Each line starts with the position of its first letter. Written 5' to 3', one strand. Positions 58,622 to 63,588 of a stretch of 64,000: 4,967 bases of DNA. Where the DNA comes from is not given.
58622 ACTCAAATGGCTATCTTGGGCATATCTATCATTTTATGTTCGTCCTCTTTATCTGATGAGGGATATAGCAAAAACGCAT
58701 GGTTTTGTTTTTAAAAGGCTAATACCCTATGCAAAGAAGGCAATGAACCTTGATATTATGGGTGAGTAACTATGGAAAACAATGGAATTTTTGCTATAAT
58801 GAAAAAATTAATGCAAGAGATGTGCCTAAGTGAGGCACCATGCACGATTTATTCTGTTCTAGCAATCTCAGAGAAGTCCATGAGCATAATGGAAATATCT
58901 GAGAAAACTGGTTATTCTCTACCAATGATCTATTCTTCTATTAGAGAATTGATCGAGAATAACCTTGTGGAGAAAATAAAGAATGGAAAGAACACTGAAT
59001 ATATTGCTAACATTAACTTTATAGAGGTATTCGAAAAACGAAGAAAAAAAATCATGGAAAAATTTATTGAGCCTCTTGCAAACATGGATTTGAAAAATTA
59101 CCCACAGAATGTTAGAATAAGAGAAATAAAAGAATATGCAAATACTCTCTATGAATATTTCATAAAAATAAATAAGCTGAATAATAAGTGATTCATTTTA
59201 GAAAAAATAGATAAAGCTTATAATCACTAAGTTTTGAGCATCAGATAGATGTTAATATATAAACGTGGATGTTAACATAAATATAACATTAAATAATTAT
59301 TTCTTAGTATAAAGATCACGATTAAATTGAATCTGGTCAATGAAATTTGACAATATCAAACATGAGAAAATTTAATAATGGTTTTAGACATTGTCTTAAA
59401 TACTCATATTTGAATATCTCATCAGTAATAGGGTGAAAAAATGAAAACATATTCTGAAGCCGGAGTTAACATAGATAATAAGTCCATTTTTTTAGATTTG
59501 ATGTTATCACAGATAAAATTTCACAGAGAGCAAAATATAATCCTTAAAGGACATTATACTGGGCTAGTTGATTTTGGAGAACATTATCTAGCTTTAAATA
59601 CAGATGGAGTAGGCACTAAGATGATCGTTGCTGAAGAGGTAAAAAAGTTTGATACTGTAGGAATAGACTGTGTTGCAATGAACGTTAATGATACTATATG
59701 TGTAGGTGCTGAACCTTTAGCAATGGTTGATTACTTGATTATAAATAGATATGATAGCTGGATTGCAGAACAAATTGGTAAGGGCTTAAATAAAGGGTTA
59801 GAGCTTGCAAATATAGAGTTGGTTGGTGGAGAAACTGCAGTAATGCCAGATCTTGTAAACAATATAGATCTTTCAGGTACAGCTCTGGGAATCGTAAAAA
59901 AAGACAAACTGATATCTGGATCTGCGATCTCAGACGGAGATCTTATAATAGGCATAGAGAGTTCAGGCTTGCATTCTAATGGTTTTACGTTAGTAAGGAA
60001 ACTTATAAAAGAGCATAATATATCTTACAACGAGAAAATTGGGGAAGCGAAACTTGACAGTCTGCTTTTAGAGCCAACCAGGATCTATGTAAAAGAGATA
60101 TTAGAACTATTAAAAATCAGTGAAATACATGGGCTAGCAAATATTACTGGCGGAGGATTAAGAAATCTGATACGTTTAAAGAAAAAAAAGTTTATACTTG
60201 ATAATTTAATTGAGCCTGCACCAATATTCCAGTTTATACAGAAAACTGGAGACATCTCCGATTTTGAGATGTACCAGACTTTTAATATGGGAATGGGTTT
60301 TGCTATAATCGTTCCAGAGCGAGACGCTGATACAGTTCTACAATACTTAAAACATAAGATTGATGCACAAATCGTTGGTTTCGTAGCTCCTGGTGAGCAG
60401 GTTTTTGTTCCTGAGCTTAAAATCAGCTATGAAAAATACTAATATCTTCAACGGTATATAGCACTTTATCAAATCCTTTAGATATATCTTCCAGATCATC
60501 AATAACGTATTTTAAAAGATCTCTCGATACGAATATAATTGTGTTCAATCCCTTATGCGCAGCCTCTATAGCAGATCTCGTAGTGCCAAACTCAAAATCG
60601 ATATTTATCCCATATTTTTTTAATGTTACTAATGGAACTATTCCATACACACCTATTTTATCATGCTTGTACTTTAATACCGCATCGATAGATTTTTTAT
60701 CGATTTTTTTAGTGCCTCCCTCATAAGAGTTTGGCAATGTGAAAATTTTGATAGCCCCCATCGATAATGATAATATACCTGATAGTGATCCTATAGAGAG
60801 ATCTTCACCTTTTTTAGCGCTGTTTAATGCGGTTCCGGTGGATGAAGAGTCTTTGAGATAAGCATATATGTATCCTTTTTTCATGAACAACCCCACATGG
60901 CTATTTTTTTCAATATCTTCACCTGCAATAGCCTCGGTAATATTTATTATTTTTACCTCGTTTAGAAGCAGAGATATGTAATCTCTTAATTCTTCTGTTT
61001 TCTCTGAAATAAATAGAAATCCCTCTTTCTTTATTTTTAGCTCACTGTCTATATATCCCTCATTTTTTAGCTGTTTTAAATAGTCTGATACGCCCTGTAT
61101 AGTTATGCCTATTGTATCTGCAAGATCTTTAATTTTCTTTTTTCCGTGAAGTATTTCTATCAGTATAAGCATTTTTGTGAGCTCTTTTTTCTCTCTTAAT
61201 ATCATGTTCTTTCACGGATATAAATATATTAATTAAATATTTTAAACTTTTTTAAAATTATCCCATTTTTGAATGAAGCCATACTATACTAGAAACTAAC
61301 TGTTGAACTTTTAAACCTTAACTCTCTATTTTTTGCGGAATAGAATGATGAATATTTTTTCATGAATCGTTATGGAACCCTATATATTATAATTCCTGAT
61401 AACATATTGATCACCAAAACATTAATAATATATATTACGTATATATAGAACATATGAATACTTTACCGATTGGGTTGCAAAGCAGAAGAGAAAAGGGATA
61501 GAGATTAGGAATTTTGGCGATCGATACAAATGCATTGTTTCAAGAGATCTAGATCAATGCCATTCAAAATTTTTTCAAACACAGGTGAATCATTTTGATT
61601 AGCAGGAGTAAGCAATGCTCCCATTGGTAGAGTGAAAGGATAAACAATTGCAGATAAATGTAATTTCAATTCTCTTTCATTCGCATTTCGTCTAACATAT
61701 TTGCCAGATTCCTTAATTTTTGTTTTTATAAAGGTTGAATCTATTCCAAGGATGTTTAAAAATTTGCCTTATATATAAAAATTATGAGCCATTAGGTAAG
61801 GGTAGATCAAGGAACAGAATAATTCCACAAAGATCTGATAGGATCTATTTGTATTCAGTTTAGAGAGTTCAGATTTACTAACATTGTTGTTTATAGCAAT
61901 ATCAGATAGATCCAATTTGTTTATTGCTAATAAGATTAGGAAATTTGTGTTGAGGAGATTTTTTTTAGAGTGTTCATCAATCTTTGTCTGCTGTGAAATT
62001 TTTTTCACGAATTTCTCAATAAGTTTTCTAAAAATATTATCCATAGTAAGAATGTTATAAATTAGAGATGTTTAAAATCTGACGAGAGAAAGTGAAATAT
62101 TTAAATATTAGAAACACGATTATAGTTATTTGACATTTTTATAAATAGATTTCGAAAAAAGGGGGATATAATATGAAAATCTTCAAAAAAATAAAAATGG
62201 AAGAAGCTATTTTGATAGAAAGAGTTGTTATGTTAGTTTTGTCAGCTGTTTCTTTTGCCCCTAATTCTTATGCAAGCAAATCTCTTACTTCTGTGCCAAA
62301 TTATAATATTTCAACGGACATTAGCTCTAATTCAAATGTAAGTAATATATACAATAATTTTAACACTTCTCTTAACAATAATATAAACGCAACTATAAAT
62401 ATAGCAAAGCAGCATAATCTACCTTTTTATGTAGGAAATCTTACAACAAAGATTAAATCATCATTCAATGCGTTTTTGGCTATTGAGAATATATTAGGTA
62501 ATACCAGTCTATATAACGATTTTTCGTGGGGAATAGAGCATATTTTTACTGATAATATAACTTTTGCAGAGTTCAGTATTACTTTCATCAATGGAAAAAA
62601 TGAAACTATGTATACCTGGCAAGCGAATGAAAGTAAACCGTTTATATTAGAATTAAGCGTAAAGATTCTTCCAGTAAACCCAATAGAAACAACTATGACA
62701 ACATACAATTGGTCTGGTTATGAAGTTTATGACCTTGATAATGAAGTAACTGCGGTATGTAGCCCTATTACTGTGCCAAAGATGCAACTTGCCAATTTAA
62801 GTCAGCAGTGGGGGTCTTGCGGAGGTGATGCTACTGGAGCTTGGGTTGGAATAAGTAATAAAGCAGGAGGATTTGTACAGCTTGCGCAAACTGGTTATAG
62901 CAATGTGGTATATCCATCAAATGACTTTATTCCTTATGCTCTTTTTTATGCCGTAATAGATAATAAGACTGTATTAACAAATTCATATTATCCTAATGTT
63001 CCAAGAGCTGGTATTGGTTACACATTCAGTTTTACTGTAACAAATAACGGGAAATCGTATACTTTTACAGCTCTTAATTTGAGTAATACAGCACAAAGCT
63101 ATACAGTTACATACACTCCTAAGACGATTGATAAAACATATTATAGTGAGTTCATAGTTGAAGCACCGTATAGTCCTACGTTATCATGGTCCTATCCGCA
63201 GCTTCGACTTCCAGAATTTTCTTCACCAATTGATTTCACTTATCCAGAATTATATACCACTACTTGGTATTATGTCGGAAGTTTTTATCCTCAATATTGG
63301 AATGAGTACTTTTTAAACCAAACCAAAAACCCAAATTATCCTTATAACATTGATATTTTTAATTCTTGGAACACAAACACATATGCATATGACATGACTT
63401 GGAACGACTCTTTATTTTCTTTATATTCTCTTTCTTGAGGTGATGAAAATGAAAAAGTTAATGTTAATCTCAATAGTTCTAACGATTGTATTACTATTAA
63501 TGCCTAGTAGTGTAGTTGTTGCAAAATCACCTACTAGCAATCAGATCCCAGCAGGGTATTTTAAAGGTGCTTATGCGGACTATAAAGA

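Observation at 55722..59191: GC-shifted cassette: small ORF, N-extended radical SAM/SPASM, B12-binding radical SAM and wHTH - candidate archaeal peptide-maturation or lipid-tailoring system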

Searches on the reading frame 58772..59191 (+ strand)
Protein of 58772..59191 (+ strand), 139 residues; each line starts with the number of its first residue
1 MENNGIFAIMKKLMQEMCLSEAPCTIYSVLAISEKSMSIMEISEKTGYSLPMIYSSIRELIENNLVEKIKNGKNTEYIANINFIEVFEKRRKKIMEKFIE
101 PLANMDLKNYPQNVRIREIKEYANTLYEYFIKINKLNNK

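Call 3: search_protein_families(library=pfam, proteins=[window:58772-59191:+], max_evalue=0.01)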
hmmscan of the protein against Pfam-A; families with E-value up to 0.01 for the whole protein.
window:58772-59191:+ (139 aa): 4 families
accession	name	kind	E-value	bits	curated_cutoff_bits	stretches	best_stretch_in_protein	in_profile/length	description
PF01978.25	TrmB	-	4.5e-07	30.1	25.6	1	16-77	3-62/68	Sugar-specific transcriptional regulator TrmB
PF01022.26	HTH_5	-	0.0032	17.8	22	0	30-68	9-47/47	Bacterial regulatory protein, arsR family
PF13412.12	HTH_24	-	0.0079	16.2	21.9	0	37-67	18-48/48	Winged helix-turn-helix DNA-binding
PF16221.11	HTH_47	-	0.0099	15.8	27.1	0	24-67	34-77/78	winged helix-turn-helix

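Call 4: search_protein_families(library=ncbifam, proteins=[window:58772-59191:+], max_evalue=0.01)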
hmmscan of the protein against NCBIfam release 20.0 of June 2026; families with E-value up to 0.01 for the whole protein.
window:58772-59191:+ (139 aa): 8 families
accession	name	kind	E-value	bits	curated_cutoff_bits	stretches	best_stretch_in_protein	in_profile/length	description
NF047500.1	choline_R_CudC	equivalog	3.7e-05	23.6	218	1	18-96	23-102/171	choline uptake/conversion transcriptional regulator CudC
NF040939.2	trans_reg_lrs14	equivalog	3.8e-05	23.7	90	1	19-74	19-74/103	Lrs14 family HTH-type transcriptional regulator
NF053814.1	teico_TcaR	equivalog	0.0001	22.4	170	1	8-102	25-122/151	MarR family transcriptional regulator TcaR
TIGR01884.1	cas_HTH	subfamily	0.00034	20.1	60.2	1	36-78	156-197/202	CRISPR-associated CARF protein Csa3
NF053606.1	Sta1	subfamily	0.00082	19.4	80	1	19-75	18-73/100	Sta1 family transcriptional regulator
NF047392.1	TransRegTrmBHalo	equivalog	0.0029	16.6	500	1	11-103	10-98/349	HTH-type sugar sensing transcriptional regulator TrmB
NF041016.1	trans_reg_ArnR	equivalog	0.0057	16.1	400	1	5-72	4-72/269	HTH-type transcriptional activator ArnR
NF033788.1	HTH_metalloreg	subfamily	0.0059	16.4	55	0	31-79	19-68/77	metalloregulator ArsR/SmtB family transcription factor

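Call 71: search_solved_structures(query=window:58772-59191:+, max_evalue=1)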
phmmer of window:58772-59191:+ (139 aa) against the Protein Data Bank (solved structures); distinct sequences matched with E-value up to 1: 4.
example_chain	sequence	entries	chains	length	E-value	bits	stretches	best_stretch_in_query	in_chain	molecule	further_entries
1ku9_A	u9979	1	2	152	0.0043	20.4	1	11-108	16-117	hypothetical protein MJ223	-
3kp2_A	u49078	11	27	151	0.041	17.3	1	9-121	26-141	Transcriptional regulator TcaR | TcaR transcription regulator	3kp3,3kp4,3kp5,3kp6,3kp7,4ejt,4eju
9syq_E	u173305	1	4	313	0.043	17.2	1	45-121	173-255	mRNA cleavage and polyadenylation specificity factor complex subunit pta1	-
3nvx_A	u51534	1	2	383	0.9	12.9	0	84-136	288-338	Protein A39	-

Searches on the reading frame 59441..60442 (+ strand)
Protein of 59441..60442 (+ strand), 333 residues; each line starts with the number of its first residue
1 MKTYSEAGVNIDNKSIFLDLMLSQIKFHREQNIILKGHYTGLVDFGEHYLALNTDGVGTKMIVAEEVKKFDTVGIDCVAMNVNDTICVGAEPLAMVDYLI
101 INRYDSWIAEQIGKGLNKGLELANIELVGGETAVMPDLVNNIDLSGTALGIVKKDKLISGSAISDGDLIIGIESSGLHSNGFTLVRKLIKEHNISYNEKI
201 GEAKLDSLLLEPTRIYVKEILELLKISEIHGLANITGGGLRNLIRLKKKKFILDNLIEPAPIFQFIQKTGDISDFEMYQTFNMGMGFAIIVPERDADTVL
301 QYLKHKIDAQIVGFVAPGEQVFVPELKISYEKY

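Call 43: search_protein_families(library=pfam, proteins=[window:59441-60442:+], max_evalue=0.001)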
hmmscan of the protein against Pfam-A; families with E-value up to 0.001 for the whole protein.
window:59441-60442:+ (333 aa): 2 families
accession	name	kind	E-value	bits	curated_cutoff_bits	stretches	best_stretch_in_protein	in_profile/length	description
PF00586.29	AIRS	-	6.8e-24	84.9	24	1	41-152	5-112/112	AIR synthase related protein, N-terminal domain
PF02769.27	AIRS_C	-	1.2e-23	84.5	23.1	1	165-321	2-151/156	AIR synthase related protein, C-terminal domain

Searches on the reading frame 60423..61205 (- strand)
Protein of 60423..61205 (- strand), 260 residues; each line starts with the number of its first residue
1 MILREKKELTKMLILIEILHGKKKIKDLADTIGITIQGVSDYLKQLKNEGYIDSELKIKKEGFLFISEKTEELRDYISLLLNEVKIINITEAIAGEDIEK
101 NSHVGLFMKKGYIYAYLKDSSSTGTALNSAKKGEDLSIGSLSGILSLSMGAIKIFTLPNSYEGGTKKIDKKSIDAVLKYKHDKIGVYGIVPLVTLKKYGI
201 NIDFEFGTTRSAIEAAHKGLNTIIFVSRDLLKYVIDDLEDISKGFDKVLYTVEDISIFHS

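Call 43: search_protein_families(library=pfam, proteins=[window:60423-61205:-], max_evalue=0.001)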
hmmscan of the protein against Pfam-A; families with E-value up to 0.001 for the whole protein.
window:60423-61205:- (260 aa): 4 families
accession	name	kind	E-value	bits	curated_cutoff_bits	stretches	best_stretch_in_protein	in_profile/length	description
PF25211.1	DUF7839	-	5.3e-17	62.3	27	1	147-240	2-94/101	Domain of unknown function (DUF7839)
PF13412.12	HTH_24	-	9e-06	25.6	21.9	1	23-52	18-47/48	Winged helix-turn-helix DNA-binding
PF13545.12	HTH_Crp_2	-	0.0002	21.7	27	1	26-54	26-55/70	Crp-like helix-turn-helix domain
PF01022.26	HTH_5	-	0.00078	19.7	22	0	13-54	6-47/47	Bacterial regulatory protein, arsR family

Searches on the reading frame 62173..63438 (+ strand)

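Call 43: search_protein_families(library=pfam, proteins=[window:62173-63438:+], max_evalue=0.001)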
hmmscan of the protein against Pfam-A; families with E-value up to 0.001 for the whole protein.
window:62173-63438:+ (421 aa): 1 family
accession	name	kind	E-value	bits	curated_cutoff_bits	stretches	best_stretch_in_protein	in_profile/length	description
PF01828.24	Peptidase_A4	-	1.4e-07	31.6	22.3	1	179-357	2-164/206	Peptidase A4 family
